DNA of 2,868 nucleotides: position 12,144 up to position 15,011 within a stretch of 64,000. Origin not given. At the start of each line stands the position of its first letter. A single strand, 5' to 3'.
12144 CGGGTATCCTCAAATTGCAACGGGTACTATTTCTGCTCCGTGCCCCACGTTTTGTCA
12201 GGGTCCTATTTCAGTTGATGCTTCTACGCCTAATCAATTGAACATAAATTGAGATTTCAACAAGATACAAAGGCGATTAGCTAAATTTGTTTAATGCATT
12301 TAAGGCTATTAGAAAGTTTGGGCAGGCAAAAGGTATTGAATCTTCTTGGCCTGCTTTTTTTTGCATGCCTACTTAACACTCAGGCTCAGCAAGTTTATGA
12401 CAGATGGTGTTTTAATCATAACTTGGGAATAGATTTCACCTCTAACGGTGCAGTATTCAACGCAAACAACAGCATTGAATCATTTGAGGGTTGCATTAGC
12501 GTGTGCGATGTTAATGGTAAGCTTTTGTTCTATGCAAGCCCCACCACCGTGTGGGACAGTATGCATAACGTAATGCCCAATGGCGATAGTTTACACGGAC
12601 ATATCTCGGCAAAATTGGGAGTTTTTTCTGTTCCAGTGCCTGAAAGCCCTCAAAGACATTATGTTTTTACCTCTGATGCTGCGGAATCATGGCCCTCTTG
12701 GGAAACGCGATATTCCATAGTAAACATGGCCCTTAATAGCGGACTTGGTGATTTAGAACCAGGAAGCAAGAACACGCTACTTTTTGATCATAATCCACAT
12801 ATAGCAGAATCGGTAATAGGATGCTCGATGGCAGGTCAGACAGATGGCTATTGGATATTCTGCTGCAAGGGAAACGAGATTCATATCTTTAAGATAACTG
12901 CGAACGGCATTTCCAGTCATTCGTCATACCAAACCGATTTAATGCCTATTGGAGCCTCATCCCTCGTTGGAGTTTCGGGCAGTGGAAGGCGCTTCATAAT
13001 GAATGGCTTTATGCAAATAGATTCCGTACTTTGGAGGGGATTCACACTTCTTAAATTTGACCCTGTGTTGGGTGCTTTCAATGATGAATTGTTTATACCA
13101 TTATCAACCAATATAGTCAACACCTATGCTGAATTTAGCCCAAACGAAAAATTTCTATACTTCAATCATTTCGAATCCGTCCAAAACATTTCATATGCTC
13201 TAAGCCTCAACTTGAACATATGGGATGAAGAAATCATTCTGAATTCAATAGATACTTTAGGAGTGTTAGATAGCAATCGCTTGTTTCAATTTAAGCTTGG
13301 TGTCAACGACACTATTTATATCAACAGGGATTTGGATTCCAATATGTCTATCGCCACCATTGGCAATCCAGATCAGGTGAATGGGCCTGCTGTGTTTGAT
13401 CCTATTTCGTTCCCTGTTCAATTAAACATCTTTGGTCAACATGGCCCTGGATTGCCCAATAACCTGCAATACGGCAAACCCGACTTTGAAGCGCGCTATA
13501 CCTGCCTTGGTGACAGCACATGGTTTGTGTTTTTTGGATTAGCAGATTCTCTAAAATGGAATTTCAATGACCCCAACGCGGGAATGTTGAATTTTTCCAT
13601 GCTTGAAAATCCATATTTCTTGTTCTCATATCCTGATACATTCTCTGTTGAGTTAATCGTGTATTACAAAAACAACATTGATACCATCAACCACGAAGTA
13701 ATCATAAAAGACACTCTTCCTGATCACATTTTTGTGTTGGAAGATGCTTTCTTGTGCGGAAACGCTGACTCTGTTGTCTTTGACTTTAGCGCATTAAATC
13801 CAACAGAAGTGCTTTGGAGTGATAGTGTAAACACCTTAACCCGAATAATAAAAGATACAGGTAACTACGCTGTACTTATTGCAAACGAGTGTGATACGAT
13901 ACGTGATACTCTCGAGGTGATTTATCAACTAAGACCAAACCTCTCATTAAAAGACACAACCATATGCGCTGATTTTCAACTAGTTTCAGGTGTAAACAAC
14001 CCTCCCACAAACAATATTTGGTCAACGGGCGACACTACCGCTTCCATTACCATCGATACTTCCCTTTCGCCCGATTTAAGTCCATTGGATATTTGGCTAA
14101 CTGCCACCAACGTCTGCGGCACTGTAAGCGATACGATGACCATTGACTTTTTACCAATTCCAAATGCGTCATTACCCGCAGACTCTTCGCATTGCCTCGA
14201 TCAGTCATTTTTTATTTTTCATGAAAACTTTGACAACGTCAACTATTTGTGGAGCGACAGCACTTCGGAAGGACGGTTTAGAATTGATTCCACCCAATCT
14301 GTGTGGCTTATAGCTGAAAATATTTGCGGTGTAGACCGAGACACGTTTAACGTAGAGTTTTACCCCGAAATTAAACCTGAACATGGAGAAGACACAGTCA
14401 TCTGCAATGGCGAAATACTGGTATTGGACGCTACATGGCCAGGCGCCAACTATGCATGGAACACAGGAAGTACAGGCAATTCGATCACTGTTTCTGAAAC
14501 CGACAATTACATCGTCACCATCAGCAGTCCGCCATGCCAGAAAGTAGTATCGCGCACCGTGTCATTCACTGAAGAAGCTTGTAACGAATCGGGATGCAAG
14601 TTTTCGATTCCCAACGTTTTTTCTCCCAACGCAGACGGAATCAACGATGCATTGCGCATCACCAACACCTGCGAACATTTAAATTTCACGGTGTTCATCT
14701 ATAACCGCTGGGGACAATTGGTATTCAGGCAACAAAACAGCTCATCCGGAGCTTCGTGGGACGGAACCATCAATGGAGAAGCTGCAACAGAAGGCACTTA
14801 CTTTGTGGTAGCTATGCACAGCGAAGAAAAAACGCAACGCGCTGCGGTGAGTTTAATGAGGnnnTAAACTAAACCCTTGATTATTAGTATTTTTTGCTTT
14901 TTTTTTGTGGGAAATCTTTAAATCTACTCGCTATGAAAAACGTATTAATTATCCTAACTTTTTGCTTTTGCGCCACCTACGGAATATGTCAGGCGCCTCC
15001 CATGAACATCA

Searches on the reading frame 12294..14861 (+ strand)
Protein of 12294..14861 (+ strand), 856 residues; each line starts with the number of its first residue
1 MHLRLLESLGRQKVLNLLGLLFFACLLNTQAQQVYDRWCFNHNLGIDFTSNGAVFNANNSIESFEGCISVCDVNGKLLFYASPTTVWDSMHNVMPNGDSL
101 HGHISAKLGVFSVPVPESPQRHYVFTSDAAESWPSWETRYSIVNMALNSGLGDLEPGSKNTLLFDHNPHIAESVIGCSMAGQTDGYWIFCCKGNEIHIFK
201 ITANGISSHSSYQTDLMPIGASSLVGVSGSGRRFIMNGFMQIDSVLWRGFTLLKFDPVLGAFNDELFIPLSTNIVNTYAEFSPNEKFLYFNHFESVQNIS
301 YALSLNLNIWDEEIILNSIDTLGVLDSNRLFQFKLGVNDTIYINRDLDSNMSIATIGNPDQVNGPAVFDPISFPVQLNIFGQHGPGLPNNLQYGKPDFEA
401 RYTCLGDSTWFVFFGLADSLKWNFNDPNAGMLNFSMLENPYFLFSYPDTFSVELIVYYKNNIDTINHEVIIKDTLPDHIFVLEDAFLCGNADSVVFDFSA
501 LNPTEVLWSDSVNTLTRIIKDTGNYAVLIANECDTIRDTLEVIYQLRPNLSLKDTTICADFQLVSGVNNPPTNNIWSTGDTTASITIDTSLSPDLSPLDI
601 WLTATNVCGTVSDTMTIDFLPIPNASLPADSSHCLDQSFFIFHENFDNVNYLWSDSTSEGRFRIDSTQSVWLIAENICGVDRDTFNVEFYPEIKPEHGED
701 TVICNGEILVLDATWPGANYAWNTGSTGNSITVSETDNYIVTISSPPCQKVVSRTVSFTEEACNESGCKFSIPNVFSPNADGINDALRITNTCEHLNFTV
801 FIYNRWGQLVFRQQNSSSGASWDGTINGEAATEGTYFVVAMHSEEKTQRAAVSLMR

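Call 5: search_protein_families(library=pfam, proteins=[window:12294-14861:+], max_evalue=1)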
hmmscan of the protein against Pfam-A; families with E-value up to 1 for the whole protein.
window:12294-14861:+ (856 aa): 2 families
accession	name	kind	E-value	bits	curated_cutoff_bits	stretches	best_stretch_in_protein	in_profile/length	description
PF13585.12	CHU_C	-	9.8e-20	70.9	27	1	771-847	2-79/86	CHU_C Type IX secretion signal domain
PF18962.6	Por_Secre_tail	-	0.00013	22.6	27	1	784-847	7-69/75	Secretion system C-terminal sorting domain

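Call 6: search_protein_families(library=ncbifam, proteins=[window:12294-14861:+], max_evalue=1)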
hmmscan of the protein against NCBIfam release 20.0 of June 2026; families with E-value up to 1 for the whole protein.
window:12294-14861:+ (856 aa): 3 families
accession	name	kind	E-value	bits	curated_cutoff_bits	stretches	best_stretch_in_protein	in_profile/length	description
TIGR04131.1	Bac_Flav_CTERM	domain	7.5e-16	58.1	35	1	771-856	2-85/85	T9SS type B sorting domain-containing protein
TIGR04183.1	Por_Secre_tail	domain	0.0023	17.9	23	1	789-844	12-62/72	T9SS type A sorting domain-containing protein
NF033708.1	T9SS_Cterm_ChiA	domain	0.099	12.5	40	0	800-818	4-22/55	T9SS sorting signal type C domain-containing protein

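Call 49: find_homologous_proteins(query=window:12381-14603:+, max_evalue=0.00001)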
Query window:12381-14603:+ (741 aa): 102 proteins with E <= 0.00001 among 5657 candidates.
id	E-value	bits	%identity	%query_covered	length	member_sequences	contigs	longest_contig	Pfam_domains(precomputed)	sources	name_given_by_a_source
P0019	0.0e+0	1728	100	100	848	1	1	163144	PF13585.13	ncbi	-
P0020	0.0e+0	1207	69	100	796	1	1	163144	-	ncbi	-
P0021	0.0e+0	1152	67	100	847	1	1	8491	PF13585.13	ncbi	ncbi:MAG: gliding motility-associated C-terminal domain-containing protein [Salibacteraceae bacteriu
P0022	8.7e-71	257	30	100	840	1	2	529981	PF13585.13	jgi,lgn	jgi:gliding motility-associated-like protein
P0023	4.9e-70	255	27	96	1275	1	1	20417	PF13585.13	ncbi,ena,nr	ncbi:MAG: gliding motility-associated C-terminal domain-containing protein [Bacteroidia bacterium]|n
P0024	5.2e-69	252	30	97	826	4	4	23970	PF13585.13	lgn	-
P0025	2.7e-63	233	31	97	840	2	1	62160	PF13585.13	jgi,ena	jgi:gliding motility-associated-like protein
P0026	9.6e-58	214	27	96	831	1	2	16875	PF13585.13,PF19081.7,PF18911.7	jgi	jgi:gliding motility-associated-like protein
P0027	1.8e-56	210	28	99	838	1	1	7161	PF00801.27,PF13585.13,PF18911.7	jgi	jgi:gliding motility-associated-like protein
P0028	5.6e-55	205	26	99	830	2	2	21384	PF13585.13,PF19081.7,PF18911.7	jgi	jgi:gliding motility-associated-like protein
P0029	7.8e-55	205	28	98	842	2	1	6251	PF00801.27,PF13585.13,PF18911.7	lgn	-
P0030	1.2e-51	194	27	98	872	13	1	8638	PF00801.27,PF13585.13,PF18911.7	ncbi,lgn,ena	-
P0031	2.9e-51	193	31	74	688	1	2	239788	PF18962.8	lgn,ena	-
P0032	6.4e-51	192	26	98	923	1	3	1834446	PF13585.13,PF18911.7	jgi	jgi:gliding motility-associated-like protein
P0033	6.8e-51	192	27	96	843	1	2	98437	PF13585.13,PF18911.7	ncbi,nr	ncbi:MAG: gliding motility-associated C-terminal domain-containing protein [Sphingobacteriales bacte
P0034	1.1e-48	184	27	96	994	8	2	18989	PF13585.13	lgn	-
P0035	4.9e-47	179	28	81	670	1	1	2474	PF13585.13,PF18911.7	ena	-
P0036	2.5e-44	170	27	98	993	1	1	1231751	PF13585.13,PF19081.7,PF18911.7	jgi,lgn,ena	-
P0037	2.7e-44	170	27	89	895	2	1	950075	PF00801.27,PF13585.13,PF18911.7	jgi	jgi:gliding motility-associated-like protein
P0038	3.7e-44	169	26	92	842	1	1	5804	PF13585.13,PF18911.7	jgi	jgi:gliding motility-associated-like protein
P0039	3.1e-43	166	24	94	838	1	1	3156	PF00801.27,PF13585.13,PF19081.7,PF18911.7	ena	-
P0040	5.4e-43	166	27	99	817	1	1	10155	PF13585.13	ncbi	-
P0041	5.5e-43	166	27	96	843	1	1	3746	PF00801.27,PF13585.13,PF18911.7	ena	-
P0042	3.0e-42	163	26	98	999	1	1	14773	PF13585.13,PF19081.7,PF18911.7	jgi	jgi:gliding motility-associated-like protein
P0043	2.6e-39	153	29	70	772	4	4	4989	PF00801.27,PF13585.13,PF18911.7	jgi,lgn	jgi:gliding motility-associated-like protein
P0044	6.4e-39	152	27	79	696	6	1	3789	PF00801.27,PF13585.13,PF18911.7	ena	-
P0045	8.0e-38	148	29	83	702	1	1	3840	PF00801.27,PF13585.13,PF18911.7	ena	-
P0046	1.7e-37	147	25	96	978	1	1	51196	PF13573.13,PF13585.13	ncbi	ncbi:gliding motility-associated C-terminal domain-containing protein [Bacteroidota bacterium]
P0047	1.8e-36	144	28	80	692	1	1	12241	PF00801.27,PF13585.13,PF18911.7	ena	-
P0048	6.4e-36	142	27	72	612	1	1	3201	PF13585.13,PF18911.7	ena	-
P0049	7.2e-36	142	28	80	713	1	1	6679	PF00801.27,PF13585.13,PF18911.7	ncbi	-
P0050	7.3e-36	142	25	79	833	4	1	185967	PF00801.27,PF13585.13,PF19081.7,PF18911.7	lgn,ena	-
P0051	2.4e-35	140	26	79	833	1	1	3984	PF00801.27,PF13585.13,PF19081.7,PF18911.7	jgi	jgi:gliding motility-associated-like protein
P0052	3.1e-35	140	27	80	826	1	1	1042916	PF13585.13,PF19081.7,PF18911.7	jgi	jgi:gliding motility-associated-like protein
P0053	1.3e-34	138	26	89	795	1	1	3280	PF00801.27,PF13585.13,PF18911.7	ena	-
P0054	1.0e-33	135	25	89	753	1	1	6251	PF13585.13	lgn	-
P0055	2.1e-33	134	26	89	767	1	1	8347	PF00801.27,PF13585.13,PF18911.7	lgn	-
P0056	1.3e-32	131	27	91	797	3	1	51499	PF00801.27,PF13585.13,PF18911.7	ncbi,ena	-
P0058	4.3e-31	126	26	80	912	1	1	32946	PF00801.27,PF13585.13,PF24527.2,PF18911.7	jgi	jgi:gliding motility-associated-like protein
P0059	7.6e-31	125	26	75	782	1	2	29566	PF13585.13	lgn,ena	-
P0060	2.2e-30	124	29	59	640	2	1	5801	PF00801.27,PF13585.13,PF18911.7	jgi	jgi:gliding motility-associated-like protein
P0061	2.3e-30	124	30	67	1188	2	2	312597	PF00801.27,PF13573.13,PF13585.13,PF18911.7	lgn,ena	-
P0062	7.9e-29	119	26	84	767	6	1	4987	PF00801.27,PF13585.13,PF18911.7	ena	-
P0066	5.1e-27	113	28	75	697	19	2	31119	PF13585.13,PF18911.7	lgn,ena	-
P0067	1.3e-25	108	26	80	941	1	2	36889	PF13573.13,PF13585.13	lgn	-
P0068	2.1e-25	107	30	44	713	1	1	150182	PF00801.27,PF13585.13,PF18911.7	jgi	-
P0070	5.3e-25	106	26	70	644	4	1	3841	PF00801.27,PF13585.13,PF18911.7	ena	-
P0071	8.7e-25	105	26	75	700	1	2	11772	PF13585.13,PF18911.7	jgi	jgi:gliding motility-associated-like protein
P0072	1.4e-24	105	29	38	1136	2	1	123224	PF13585.13,PF28569.1,PF19081.7,PF18911.7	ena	-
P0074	3.1e-24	104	26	75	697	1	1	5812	PF00801.27,PF13585.13,PF18911.7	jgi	jgi:gliding motility-associated-like protein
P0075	1.4e-23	101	32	35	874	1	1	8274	PF13585.13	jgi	jgi:gliding motility-associated-like protein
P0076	2.0e-23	101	27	70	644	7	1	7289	PF00801.27,PF13585.13,PF18911.7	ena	-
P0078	4.5e-23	100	26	70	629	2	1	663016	PF13585.13,PF18911.7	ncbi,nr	ncbi:T9SS type B sorting domain-containing protein [Hymenobacter armeniacus]|nr:gliding motility-ass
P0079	2.3e-22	97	29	57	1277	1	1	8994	PF00801.27,PF13585.13,PF26689.1,PF18911.7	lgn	-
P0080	5.4e-22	96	27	65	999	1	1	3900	PF00801.27,PF13585.13,PF26689.1,PF18911.7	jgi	-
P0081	1.8e-21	94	29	63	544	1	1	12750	PF13585.13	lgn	-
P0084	7.3e-21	92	26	89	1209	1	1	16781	PF00801.27,PF13573.13,PF13585.13,PF19081.7,PF18911.7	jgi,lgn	jgi:PKD repeat protein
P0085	2.1e-20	91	32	35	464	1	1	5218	PF13585.13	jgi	jgi:gliding motility-associated-like protein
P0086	6.8e-20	89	29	53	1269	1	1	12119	PF00801.27,PF13585.13,PF26689.1,PF18911.7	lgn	-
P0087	1.0e-19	89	25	35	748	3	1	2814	PF00801.27,PF13585.13,PF18911.7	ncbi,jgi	jgi:gliding motility-associated-like protein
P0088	2.2e-19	88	28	34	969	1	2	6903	PF00801.27,PF13585.13,PF18911.7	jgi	jgi:gliding motility-associated-like protein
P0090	7.4e-19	86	28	70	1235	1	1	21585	PF00801.27,PF13573.13,PF13585.13,PF19081.7,PF18911.7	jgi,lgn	jgi:PKD repeat protein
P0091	2.4e-18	84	26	66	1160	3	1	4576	PF00801.27,PF13585.13,PF26689.1,PF18911.7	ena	-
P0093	1.2e-17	82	29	38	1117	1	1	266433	PF13585.13,PF26689.1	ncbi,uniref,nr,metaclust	ncbi:gliding motility-associated C-terminal domain-containing protein [Lutibacter oricola]|uniref:Gl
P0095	9.6e-17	79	30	24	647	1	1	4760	PF13585.13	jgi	jgi:gliding motility-associated-like protein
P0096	1.0e-16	79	25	62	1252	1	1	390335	PF00801.27,PF13585.13,PF18911.7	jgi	jgi:gliding motility-associated-like protein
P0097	1.5e-15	75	27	50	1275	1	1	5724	PF00801.27,PF13585.13,PF26689.1,PF18911.7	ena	-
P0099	1.1e-14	72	26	46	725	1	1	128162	PF00801.27,PF13585.13,PF18911.7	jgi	-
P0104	7.2e-14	69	31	35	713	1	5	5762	PF00801.27,PF13585.13,PF18911.7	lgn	-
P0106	1.7e-13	68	28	38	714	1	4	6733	PF00801.27,PF13585.13,PF18911.7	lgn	-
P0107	5.6e-13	66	23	70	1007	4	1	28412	PF13585.13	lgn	-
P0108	3.6e-12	64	28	35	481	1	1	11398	PF13585.13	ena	-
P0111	3.4e-11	60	27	44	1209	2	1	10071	PF13573.13,PF13585.13,PF19081.7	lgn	-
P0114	3.9e-10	57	21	87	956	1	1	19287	PF00801.27,PF13585.13,PF18911.7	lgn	-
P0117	1.6e-7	48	25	82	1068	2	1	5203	PF00801.27,PF13585.13,PF18911.7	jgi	-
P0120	4.2e-6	44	25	33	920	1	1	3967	PF19408.6,PF13585.13,PF19081.7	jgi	jgi:gliding motility-associated-like protein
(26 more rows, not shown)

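Call 52: find_related_loci(query=A6, collection=genome_contigs, flank=6000)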
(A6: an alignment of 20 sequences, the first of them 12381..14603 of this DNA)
Query A6 (741 aa) in genome_contigs; peptide patterns used: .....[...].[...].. (x = any residue, [..] = any of these).
597 stretches matched a pattern (row limit reached: there are more); 510 encode a relative of the query (tblastn E <= 1e-3); the best 80 are kept; 80 distinct loci.
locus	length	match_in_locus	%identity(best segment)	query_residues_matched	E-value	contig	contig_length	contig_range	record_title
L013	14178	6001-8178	31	2-741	2e-82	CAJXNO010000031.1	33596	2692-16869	MAG TPA_asm: uncultured Flavobacteriales bacterium isolate SRR6854295_bin.3_MetaBAT_v2.12.1_MAG genome assembly, contig:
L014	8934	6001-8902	32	2-727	7e-76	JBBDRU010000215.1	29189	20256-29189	MAG: Salibacteraceae bacterium isolate LejiaC_41_11 Lejia_C_3651_length_29189_cov_6, whole genome shotgun sequence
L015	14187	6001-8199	30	2-739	1e-75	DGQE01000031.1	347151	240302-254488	MAG TPA_asm: Flavobacteriales bacterium UBA4422 UBA4422_contig_739, whole genome shotgun sequence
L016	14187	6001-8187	31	2-740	1e-76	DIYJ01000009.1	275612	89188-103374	MAG TPA_asm: Flavobacteriales bacterium UBA6057 UBA6057_contig_379, whole genome shotgun sequence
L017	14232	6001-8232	32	2-741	2e-68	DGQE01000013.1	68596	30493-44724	MAG TPA_asm: Flavobacteriales bacterium UBA4422 UBA4422_contig_575, whole genome shotgun sequence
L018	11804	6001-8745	27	2-732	4e-62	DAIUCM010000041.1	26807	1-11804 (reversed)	MAG TPA_asm: Bacteroidota bacterium isolate CTOTU10745 NODE_568_length_26807_cov_12.819976, whole genome shotgun sequenc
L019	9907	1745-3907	28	2-735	1e-59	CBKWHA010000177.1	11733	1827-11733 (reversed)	MAG TPA_asm: uncultured Chitinophagaceae bacterium isolate SRR29175775_concoct_31 genome assembly, contig: ERZ27337290.1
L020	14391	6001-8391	27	1-741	1e-54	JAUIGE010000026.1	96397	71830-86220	MAG: Bacteroidia bacterium isolate Co_bin.136 NODE_2116_length_96397_cov_2.561556, whole genome shotgun sequence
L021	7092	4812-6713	30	2-732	4e-53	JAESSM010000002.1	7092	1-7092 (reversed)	MAG: Bacteroidia bacterium isolate NORP286 27030, whole genome shotgun sequence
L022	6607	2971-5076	27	7-735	9e-53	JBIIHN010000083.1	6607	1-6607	MAG: Bacteroidia bacterium isolate ME2001-08-13pf_3300042453_group1_bin112 Rohwer_bin448_scaffold_17268_c1, whole genome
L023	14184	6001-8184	27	2-732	9e-52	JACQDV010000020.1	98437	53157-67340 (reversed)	MAG: Sphingobacteriales bacterium isolate NC_groundwater_1004_Pr1_S-0.65um_38_18 Montesol18_Sp65_coassembly_scaffold_227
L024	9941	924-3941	27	2-729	1e-50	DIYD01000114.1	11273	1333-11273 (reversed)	MAG TPA_asm: Bacteroidetes bacterium UBA6063 UBA6063_contig_4146, whole genome shotgun sequence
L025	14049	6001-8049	27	4-719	8e-49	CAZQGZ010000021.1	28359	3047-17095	MAG TPA_asm: uncultured Chitinophaga sp. isolate SRP173033_co3_3 genome assembly, contig: NODE_1826_length_28359_cov_6.4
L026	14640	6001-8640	27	3-729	2e-48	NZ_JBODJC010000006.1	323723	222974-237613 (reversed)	Ferruginibacter sp. SUN106 contig6, whole genome shotgun sequence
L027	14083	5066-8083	27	2-729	1e-46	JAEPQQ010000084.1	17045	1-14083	MAG: Bacteroidia bacterium isolate HXMU1429-3 NODE_84_length_17045_cov_4.170026, whole genome shotgun sequence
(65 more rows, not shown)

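Call 76: predict_structure(alignment_id=A6)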
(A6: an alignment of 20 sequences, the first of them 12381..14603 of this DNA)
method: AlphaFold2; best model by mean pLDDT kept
length: 741 residues; sequences in the alignment: 20
mean_pLDDT: 83.0   pTM: 0.62
mean pLDDT of the five models: 83.0, 82.8, 81.0, 79.2, 78.3
residues with pLDDT >= 90: 187; 70-90: 471; 50-70: 67; < 50: 16
segments of 3 or more residues with pLDDT < 50: 1-5, 735-741
pLDDT, mean of each block of 10 residues (from residue 1): 56 84 82 85 84 93 93 83 89 90 72 94 91 72 80 86 85 90 84 79 89 89 92 91 78 90 86 89 88 84 86 78 80 68 64 72 78 90 87 94 90 94 91 88 88 85 87 88 88 91 90 85 83 75 79 82 82 86 87 85 74 82 88 85 89 87 68 69 77 83 80 77 74 45 37
secondary structure, 60 per line:
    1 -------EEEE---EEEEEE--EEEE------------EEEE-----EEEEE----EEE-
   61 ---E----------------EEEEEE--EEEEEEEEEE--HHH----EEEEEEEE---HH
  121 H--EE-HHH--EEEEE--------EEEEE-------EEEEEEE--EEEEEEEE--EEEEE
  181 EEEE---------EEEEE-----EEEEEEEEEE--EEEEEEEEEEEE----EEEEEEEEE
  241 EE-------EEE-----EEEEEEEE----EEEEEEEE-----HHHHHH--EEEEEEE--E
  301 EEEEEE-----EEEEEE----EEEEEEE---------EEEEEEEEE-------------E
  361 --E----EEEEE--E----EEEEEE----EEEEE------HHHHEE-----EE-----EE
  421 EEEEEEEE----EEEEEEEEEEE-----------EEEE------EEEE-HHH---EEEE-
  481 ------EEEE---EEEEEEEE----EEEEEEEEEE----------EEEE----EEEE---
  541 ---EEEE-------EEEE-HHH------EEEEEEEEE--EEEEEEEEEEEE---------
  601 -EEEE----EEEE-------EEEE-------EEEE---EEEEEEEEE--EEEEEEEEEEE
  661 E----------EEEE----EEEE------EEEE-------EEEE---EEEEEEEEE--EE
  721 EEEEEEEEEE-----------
elements in order (helices of 4 or more, strands of 3 or more residues): E8-11 E15-20 E23-26 E39-42 E48-52 E57-59 E81-86 E89-98 E108-115 E132-136 E145-149 E157-163 E166-173 E176-184 E194-198 E204-213 E216-227 E232-242 E250-252 E258-265 E270-277 H283-288 E291-297 E300-306 E312-317 E322-328 E338-346 E368-372 E380-385 E390-394 H401-404 E419-428 E433-443 E455-458 E465-468 E476-479 E487-490 E494-501 E506-515 E526-529 E534-537 E544-547 E555-558 E569-577 E580-591 E602-605 E610-613 E621-624 E632-635 E639-647 E650-661 E672-675 E680-683 E690-693 E701-704 E708-716 E719-730

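Call 78: fold_search(model_id=the predicted structure, library=pdb)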
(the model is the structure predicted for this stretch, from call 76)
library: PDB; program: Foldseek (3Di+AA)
matches with E <= 10: 1687; with E <= 0.001: 680
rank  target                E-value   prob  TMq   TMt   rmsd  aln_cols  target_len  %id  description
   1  9flp_A                3.0e-18  1.00  0.18  0.15  62.6       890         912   13  CryoEM structure of the neck (1403-2314) in the grappling hook protein A (GhpA) in the bacterium Aureispira sp. CCB-QB (released 2024-10-16)
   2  9fly_A                1.7e-16  1.00  0.18  0.16  59.3       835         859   12  CryoEM structure of the base (4151-5009) in the grappling hook protein A (GhpA) in the bacterium Aureispira sp. CCB-QB (released 2024-10-16)
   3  8k53_B                2.6e-15  1.00  0.19  0.24  29.6       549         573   12  Structure of the Dimeric Human CNTN2 Ig 1-6-FNIII 1-2 Domain in an Asymmetric State (released 2023-12-06)
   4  8k3j_A                9.0e-14  1.00  0.20  0.24  35.4       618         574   11  Structure of human CNTN2 immunoglobulin domains 1-6 homo-dimer (released 2024-07-17)
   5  7ol4_D                1.7e-13  1.00  0.17  0.20  43.7       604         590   10  Mouse contactin-1 neurofascin-155 immunoglobulin domains adhesion complex (released 2022-12-14)
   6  7ol4_A                3.7e-13  1.00  0.17  0.21  35.4       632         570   10  Mouse contactin-1 neurofascin-155 immunoglobulin domains adhesion complex (released 2022-12-14)
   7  9flw_A                5.4e-13  1.00  0.18  0.24  26.1       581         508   14  CryoEM structure of the fragment-6 (3571-4078) in the grappling hook protein A (GhpA) in the bacterium Aureispira sp.  (released 2024-10-16)
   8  9ba5_A                6.2e-13  1.00  0.19  0.23  36.8       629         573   11  Cross-linked Contactin 2 Ig1-Ig6 (released 2024-07-17)
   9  7ol2_A                6.8e-13  1.00  0.18  0.22  35.9       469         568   13  Crystal structure of mouse contactin 1 immunoglobulin domains (released 2022-12-14)
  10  3dmk_B                7.8e-13  1.00  0.14  0.15  34.5       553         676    9  Crystal structure of Down Syndrome Cell Adhesion Molecule (DSCAM) isoform 1.30.30, N-terminal eight Ig domains (released 2008-10-07)
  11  5k6w_A                1.6e-12  1.00  0.15  0.22  36.1       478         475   11  Sidekick-1 immunoglobulin domains 1-5 (released 2016-09-28)
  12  8a0y_A                1.8e-12  1.00  0.18  0.21  31.8       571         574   12  Crystal structure of mouse contactin 2 immunoglobulin domains (released 2023-11-01)
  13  9flx_A                2.4e-12  1.00  0.18  0.32  16.9       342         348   17  CryoEM structure of the fragment-4 (4074-4421) in the grappling hook protein A (GhpA) in the bacterium Aureispira sp.  (released 2024-10-16)
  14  3b43                  2.4e-12  1.00  0.17  0.21  28.5       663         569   11  I-band fragment I65-I70 from titin (released 2008-01-22)
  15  7ok5_A                2.6e-12  1.00  0.15  0.18  37.9       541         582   13  Crystal structure of mouse neurofascin 155 immunoglobulin domains (released 2022-12-14)
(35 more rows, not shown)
